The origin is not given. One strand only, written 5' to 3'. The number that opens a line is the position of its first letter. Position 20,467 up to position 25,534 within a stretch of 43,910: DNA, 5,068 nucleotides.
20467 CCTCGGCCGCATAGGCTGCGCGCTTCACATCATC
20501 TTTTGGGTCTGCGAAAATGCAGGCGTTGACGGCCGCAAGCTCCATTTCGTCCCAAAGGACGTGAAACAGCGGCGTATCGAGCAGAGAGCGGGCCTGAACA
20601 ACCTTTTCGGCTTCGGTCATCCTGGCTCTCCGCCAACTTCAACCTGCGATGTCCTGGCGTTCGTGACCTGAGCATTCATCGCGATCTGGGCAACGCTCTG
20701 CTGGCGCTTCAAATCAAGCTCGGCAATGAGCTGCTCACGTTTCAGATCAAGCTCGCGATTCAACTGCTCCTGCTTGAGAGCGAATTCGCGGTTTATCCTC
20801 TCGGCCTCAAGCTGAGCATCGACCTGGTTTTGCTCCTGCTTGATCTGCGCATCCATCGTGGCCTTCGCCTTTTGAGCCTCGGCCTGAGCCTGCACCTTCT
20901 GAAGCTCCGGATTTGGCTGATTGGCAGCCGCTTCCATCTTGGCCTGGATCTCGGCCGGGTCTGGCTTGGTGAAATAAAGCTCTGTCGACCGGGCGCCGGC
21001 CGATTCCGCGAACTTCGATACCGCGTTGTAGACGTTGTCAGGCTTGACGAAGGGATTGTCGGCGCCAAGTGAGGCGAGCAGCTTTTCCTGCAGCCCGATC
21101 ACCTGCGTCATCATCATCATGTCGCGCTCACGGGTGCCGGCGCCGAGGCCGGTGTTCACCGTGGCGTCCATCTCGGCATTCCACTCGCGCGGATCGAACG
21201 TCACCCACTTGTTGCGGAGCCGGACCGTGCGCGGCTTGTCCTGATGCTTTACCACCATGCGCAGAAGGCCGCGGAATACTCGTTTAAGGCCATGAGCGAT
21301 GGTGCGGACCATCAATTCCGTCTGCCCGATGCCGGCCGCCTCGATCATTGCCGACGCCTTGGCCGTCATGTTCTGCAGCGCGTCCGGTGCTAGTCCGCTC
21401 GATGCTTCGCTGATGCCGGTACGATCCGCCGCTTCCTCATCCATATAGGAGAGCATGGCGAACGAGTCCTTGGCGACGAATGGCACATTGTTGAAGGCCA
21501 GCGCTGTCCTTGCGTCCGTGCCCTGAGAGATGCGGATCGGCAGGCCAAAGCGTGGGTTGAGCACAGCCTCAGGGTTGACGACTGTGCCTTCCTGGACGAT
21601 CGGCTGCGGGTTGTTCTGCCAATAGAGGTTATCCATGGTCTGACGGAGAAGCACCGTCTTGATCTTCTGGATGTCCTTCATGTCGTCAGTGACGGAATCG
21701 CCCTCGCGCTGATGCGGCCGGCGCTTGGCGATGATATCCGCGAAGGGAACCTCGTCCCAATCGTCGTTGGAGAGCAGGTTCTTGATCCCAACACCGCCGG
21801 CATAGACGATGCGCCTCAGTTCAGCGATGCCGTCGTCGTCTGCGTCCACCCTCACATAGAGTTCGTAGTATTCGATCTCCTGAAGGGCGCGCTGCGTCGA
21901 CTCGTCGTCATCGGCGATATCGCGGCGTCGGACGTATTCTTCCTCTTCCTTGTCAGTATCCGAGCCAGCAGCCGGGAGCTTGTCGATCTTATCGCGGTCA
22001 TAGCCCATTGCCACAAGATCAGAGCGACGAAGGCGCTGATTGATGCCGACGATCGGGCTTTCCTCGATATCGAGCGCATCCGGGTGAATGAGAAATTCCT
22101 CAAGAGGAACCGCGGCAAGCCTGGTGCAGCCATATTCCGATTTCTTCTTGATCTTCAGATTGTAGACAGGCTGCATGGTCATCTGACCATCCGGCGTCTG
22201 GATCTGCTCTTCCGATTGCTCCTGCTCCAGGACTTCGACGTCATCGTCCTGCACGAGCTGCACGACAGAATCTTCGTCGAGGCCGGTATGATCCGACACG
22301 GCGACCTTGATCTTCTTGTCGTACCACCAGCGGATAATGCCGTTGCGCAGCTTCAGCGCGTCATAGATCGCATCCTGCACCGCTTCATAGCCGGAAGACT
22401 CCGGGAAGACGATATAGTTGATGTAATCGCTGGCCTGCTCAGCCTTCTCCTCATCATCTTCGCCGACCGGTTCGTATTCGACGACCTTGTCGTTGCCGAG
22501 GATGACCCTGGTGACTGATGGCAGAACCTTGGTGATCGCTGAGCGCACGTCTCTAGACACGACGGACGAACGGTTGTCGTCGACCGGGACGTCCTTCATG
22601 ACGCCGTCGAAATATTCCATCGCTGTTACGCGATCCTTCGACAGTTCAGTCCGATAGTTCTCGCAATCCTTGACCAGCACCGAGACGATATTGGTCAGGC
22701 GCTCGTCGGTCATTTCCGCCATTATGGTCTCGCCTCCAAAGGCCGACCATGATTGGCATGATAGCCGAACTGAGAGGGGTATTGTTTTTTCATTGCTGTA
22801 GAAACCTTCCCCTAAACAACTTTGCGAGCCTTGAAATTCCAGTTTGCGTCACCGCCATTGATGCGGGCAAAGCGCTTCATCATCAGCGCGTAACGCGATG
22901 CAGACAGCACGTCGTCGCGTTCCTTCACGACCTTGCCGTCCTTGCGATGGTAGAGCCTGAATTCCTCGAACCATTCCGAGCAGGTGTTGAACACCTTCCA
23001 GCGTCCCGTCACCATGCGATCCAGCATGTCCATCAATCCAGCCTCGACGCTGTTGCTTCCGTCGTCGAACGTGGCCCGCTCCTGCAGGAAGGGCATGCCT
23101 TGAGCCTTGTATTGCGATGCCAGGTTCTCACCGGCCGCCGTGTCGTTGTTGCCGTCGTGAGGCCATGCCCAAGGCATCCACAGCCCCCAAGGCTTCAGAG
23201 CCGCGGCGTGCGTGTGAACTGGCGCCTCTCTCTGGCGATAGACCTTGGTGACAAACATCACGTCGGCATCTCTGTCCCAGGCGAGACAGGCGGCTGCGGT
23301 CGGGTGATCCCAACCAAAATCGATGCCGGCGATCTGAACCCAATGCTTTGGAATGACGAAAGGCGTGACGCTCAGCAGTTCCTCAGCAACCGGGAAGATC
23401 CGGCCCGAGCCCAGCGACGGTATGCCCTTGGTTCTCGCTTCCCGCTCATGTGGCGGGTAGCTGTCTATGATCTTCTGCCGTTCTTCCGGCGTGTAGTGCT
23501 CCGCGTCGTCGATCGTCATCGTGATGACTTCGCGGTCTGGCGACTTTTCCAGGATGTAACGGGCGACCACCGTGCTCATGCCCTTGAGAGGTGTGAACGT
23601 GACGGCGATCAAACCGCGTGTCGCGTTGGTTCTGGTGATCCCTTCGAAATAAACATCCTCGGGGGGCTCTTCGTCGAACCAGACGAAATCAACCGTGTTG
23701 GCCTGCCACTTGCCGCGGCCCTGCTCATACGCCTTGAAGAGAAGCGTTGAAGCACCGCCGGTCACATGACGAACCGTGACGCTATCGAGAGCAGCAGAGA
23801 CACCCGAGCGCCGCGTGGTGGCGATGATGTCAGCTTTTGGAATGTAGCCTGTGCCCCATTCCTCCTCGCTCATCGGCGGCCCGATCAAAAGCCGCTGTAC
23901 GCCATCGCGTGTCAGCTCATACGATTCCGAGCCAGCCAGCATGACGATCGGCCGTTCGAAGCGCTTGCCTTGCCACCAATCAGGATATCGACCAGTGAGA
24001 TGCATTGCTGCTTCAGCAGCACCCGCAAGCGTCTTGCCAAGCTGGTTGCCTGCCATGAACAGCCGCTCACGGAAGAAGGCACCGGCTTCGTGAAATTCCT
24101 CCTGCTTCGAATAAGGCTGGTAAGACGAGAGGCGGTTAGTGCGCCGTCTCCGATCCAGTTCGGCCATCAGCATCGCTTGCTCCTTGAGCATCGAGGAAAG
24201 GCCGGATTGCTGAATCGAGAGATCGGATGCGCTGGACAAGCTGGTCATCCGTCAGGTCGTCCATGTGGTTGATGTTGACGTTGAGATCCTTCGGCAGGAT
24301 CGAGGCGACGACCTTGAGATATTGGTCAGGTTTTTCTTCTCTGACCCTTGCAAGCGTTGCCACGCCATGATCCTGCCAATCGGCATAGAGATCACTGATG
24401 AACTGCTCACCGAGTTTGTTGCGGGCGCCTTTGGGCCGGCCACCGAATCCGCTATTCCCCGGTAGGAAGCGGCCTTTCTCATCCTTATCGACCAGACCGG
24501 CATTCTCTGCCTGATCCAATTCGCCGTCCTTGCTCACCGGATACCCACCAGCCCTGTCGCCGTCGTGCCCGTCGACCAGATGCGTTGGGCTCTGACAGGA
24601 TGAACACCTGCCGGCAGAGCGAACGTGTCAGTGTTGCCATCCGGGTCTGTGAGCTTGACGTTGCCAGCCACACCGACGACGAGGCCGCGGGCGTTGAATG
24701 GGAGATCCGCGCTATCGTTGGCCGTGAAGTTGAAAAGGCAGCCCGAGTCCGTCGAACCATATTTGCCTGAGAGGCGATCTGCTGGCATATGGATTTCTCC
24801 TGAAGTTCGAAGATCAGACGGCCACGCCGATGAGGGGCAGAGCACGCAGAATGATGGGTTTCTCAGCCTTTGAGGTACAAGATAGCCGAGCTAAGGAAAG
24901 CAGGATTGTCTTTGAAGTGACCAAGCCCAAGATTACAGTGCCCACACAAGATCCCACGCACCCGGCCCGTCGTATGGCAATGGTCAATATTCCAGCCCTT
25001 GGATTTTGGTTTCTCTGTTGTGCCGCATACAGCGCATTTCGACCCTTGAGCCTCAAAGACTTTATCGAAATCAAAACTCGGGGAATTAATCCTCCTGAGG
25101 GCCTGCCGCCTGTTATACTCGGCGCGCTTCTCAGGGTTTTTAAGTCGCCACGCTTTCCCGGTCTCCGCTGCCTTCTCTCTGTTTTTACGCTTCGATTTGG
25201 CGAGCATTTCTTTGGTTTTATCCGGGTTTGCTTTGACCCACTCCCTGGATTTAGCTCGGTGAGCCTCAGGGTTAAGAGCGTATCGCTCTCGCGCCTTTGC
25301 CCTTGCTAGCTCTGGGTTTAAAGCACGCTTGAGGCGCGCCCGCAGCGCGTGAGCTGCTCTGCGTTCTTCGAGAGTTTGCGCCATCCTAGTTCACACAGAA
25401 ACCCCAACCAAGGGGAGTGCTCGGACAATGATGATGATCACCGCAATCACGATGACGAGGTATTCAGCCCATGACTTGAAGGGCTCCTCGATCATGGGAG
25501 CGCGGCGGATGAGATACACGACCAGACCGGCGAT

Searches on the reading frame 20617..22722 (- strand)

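Call 10: search_protein_families(library=phrogs, proteins=[window:20617-22722:-], max_evalue=0.001)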
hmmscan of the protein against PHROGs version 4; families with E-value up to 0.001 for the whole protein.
window:20617-22722:- (701 aa): 2 families
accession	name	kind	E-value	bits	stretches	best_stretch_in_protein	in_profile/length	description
phrog_1216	-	head and packaging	8.9e-180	600.7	1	2-691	9-701/714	portal protein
phrog_332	-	connector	5.5e-13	49.1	1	48-632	54-552/560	head-tail adaptor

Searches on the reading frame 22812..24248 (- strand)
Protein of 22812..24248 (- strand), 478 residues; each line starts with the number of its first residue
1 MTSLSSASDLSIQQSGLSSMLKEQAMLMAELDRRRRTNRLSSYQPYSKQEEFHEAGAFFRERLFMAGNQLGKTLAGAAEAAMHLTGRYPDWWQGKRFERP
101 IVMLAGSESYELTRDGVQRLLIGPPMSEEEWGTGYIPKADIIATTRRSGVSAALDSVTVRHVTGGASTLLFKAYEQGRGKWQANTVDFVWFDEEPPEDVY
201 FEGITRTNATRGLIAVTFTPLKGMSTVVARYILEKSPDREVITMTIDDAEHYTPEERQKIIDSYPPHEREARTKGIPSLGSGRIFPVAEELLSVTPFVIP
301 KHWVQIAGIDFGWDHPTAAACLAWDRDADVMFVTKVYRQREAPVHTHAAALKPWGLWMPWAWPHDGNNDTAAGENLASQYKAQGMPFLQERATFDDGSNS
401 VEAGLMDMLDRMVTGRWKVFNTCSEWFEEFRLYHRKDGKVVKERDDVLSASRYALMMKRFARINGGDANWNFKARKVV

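Call 10: search_protein_families(library=phrogs, proteins=[window:22812-24248:-], max_evalue=0.001)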
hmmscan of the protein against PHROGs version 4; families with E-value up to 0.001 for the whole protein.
window:22812-24248:- (478 aa): 4 families
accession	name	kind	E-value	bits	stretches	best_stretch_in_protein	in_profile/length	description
phrog_31467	-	unknown function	6.9e-48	164.4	1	46-255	42-256/261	-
phrog_5653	-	head and packaging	5.7e-30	105.5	1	280-462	6-184/199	terminase large subunit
phrog_2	-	head and packaging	2.8e-29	103.4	1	41-465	262-597/807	terminase large subunit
phrog_30463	-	unknown function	3.1e-27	96.2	1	388-463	2-78/101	-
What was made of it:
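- On Packaging HNH (HK97 gp74 / GVE2 type): The terminase large subunit gene is at 22812-24248 (call 10).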

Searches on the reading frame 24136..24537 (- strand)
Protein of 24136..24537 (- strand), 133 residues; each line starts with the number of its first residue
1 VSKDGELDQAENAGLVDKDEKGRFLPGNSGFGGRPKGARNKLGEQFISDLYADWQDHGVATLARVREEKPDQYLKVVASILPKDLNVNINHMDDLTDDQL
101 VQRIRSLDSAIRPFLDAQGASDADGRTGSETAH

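Call 10: search_protein_families(library=phrogs, proteins=[window:24136-24537:-], max_evalue=0.001)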
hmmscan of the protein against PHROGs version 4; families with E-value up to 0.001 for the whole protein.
window:24136-24537:- (133 aa): 1 family
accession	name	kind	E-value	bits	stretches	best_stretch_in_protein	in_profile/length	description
phrog_8771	-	unknown function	9.2e-25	88.2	1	18-132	18-141/142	-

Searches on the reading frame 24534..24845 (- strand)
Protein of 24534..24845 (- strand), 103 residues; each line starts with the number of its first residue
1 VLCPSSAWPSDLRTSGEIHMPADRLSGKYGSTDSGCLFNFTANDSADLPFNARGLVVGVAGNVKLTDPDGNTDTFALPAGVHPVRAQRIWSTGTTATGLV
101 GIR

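Call 10: search_protein_families(library=phrogs, proteins=[window:24534-24845:-], max_evalue=0.001)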
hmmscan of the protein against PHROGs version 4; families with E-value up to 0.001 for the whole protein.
window:24534-24845:- (103 aa): 1 family
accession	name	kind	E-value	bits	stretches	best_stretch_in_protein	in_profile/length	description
phrog_12296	-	tail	2.1e-18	66.9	1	37-100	19-83/86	tail fiber protein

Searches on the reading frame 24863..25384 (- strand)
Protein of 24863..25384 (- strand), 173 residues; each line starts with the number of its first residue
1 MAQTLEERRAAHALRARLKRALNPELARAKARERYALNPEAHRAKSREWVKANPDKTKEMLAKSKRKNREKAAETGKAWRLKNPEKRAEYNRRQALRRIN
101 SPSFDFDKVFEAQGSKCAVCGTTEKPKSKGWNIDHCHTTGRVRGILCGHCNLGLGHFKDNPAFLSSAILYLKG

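Call 10: search_protein_families(library=phrogs, proteins=[window:24863-25384:-], max_evalue=0.001)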
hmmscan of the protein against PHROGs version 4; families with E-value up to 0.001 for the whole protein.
window:24863-25384:- (173 aa): 6 families
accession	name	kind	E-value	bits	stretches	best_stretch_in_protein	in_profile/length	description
phrog_2914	-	DNA, RNA and nucleotide metabolism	1.3e-28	101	1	45-172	15-153/190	endonuclease VII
phrog_2633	-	DNA, RNA and nucleotide metabolism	1.5e-27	97.5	1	53-172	20-137/142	endonuclease VII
phrog_307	-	DNA, RNA and nucleotide metabolism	1.5e-21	78.8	1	104-172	110-177/334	endonuclease VII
phrog_423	-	DNA, RNA and nucleotide metabolism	1.7e-12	48.6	1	108-159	17-69/159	endonuclease VII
phrog_1035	-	DNA, RNA and nucleotide metabolism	3.7e-11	44.4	1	28-165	97-221/271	endonuclease VII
phrog_17507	-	DNA, RNA and nucleotide metabolism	9.2e-06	26.4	1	133-172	1-41/65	endonuclease VII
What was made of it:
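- An endonuclease VII-like gene already sits beside the packaging genes (24863-25384, call 10).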
